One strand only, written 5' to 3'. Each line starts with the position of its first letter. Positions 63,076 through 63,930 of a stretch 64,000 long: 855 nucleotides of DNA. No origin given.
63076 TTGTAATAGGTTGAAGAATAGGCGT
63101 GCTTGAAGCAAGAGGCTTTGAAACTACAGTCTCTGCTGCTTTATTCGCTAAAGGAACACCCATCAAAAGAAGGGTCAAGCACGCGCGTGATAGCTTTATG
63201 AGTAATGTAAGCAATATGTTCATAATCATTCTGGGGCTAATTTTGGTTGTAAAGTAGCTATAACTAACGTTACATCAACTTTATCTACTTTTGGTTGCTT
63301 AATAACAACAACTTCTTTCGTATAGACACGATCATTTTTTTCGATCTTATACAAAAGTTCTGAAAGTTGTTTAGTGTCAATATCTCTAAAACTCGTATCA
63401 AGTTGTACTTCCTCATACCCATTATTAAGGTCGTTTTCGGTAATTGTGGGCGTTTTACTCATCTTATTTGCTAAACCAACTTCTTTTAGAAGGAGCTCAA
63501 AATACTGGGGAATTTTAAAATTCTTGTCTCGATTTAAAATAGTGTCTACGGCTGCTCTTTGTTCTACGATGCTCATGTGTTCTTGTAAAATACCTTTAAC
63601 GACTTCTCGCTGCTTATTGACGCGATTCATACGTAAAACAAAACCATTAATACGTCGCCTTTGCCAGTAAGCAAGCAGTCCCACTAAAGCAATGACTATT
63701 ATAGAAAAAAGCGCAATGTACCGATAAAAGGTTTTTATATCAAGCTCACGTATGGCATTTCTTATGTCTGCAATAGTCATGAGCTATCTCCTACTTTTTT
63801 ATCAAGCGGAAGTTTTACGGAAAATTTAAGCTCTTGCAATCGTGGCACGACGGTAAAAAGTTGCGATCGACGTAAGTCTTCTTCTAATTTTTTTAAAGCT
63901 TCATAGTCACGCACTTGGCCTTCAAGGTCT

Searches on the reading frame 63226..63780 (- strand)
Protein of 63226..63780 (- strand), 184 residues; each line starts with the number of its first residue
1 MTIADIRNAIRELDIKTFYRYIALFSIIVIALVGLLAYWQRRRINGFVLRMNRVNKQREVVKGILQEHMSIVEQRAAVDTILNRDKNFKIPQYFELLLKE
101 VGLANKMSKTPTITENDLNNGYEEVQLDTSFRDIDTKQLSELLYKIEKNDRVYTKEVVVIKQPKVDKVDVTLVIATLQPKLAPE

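Call 23: search_protein_families(library=pfam, proteins=[window:63226-63780:-], max_evalue=0.00001)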
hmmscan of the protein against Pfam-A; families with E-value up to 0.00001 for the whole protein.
window:63226-63780:- (184 aa): 0 families

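Call 78: find_encoding_contigs(protein=window:63226-63780:-, flank=10000, max_places=2)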
Protein window:63226-63780:- (184 aa): 1 contig read that carries it; 1 place shown.
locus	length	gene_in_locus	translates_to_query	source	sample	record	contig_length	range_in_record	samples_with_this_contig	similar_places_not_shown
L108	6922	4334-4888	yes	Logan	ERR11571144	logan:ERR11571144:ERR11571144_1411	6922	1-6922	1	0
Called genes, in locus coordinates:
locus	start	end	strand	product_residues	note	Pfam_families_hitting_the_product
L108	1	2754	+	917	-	?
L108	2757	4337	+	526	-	PF11104:PilM_2 (weak)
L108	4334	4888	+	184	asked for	-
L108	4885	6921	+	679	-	?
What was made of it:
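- Tried and rejected: Extending from the last window gene reached only a 6.9 kb Logan contig (call 78).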
